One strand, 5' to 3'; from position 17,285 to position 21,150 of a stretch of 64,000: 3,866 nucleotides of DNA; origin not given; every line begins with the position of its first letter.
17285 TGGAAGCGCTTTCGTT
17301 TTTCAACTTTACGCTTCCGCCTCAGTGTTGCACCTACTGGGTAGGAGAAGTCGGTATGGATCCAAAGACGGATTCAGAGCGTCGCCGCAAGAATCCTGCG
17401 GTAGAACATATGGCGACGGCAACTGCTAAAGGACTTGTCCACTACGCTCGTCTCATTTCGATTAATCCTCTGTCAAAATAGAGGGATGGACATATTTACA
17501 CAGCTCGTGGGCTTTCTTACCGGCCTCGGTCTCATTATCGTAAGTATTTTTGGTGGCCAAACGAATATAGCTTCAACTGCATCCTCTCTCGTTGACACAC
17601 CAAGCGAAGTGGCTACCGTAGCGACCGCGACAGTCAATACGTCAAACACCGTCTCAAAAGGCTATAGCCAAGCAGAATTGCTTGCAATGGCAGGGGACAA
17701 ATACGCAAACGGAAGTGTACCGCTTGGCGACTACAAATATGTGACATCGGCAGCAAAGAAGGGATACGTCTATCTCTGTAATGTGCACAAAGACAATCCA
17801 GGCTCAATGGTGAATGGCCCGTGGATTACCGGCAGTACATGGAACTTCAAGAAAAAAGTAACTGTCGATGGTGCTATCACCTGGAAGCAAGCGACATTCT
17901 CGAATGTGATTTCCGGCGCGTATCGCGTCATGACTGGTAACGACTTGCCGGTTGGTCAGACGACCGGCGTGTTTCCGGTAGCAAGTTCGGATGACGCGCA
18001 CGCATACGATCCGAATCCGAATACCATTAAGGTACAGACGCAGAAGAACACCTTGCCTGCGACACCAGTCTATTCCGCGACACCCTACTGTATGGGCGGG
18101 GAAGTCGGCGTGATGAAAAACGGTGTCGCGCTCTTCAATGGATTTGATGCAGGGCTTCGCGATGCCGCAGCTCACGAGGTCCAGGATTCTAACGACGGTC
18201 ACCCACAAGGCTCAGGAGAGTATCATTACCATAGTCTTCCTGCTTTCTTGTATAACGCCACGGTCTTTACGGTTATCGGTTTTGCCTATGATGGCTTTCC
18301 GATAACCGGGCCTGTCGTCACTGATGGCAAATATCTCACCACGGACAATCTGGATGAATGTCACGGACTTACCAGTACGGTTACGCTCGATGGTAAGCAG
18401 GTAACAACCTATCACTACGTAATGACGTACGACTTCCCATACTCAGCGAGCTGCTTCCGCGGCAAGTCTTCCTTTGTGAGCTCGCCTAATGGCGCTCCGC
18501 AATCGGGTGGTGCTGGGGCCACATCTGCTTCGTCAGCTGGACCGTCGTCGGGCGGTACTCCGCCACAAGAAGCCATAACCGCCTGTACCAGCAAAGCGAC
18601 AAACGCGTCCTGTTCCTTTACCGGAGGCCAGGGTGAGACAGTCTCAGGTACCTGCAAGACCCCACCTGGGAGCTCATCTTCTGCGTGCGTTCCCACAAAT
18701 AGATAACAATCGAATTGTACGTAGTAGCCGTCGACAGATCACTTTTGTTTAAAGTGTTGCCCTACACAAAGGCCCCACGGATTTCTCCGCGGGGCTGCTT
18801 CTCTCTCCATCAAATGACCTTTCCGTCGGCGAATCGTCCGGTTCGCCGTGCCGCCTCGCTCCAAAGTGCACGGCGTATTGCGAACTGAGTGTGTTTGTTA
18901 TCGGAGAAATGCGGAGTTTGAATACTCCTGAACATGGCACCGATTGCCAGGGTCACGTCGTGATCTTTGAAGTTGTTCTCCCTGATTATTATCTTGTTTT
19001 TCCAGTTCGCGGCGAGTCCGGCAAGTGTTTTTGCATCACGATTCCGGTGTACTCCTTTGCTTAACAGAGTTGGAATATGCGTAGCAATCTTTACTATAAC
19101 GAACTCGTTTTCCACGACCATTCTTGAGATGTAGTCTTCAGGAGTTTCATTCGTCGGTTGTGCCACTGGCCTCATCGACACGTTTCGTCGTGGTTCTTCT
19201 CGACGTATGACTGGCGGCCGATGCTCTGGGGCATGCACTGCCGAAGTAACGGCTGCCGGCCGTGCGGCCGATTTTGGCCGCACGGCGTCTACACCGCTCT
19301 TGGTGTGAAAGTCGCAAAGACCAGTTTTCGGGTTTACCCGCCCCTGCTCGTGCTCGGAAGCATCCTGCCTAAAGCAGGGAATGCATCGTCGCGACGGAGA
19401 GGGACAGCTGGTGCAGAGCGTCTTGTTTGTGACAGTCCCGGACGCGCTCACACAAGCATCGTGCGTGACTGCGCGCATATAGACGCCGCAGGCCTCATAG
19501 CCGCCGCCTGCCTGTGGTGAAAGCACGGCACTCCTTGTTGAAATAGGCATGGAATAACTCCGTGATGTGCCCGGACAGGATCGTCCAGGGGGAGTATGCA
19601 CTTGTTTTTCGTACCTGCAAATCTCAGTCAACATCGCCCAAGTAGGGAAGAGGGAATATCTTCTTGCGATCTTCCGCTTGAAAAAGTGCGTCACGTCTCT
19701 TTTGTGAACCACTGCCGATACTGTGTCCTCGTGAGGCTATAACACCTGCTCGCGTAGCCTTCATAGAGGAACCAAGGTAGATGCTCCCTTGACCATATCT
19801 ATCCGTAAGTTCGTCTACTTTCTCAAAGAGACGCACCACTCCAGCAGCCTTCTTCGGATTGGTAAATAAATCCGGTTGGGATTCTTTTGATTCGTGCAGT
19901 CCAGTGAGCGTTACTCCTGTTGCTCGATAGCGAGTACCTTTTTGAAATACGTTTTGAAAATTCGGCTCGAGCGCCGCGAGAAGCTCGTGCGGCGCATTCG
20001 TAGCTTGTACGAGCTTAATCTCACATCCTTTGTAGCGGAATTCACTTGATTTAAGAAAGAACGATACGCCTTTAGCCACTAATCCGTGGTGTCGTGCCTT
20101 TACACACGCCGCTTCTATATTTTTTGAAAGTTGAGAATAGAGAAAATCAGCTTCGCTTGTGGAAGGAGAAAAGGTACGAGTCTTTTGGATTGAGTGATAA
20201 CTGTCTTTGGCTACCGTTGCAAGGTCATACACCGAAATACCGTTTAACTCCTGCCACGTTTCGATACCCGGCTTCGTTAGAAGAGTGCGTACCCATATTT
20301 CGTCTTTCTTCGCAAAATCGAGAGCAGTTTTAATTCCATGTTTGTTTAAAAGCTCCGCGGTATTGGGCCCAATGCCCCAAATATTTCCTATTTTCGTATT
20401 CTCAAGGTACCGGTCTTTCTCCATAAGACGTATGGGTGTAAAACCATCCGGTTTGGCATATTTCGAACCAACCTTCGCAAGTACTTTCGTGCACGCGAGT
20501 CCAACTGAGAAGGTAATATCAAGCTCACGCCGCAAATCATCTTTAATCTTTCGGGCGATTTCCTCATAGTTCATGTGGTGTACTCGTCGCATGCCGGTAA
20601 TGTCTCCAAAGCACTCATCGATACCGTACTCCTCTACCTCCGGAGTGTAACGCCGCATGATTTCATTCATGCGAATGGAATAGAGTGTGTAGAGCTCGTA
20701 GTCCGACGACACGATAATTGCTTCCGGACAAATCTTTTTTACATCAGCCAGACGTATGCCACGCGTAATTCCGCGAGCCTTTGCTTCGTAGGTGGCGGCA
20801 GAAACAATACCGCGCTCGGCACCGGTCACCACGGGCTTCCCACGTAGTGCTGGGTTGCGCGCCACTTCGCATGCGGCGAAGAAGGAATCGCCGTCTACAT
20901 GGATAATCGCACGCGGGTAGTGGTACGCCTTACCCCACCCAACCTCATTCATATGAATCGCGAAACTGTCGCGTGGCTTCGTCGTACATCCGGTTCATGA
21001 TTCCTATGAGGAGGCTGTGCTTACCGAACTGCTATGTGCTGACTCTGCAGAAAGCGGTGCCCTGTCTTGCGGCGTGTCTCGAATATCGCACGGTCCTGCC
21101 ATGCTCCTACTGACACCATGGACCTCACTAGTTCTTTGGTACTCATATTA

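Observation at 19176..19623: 450-bp GC-rich (~65%), hairpin-dense block between dinB and the downstream ORF: Zn-ribbon coding region or structured RNA?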

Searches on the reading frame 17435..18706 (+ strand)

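Call 5: search_protein_families(library=pfam, proteins=[window:17435-18706:+], max_evalue=1)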
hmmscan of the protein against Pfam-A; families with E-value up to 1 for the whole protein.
window:17435-18706:+ (423 aa): 1 family
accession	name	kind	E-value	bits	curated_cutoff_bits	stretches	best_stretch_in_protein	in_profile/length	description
PF14240.11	YHYH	-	2.4e-16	60.7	25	2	206-294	3-110/193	YHYH protein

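Call 6: search_protein_families(library=ncbifam, proteins=[window:17435-18706:+], max_evalue=1)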
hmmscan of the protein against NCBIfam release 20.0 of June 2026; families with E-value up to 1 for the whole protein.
window:17435-18706:+ (423 aa): 1 family
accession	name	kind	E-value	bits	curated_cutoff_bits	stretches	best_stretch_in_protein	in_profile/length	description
NF002888.0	PRK03359.1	subfamily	0.16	11.3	219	1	7-52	112-157/256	putative electron transfer flavoprotein FixA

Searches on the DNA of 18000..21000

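Call 4: search_rna_families(source=window, start=18000, end=21000, threshold=evalue, max_evalue=10, show_alignments=3)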
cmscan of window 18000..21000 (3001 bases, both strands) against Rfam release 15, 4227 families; matches with E-value up to 10: 0.
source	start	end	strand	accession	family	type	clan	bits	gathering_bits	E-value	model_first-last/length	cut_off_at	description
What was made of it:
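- On Any Rfam RNA family: No match at E<=10 in 18000-21000 (call 4).
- No Rfam hit at E<=10 (call 4). No Rfam match at E<=10 (call 4).
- Tried and rejected: Rfam with permissive thresholds on both strands: nothing (call 4).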
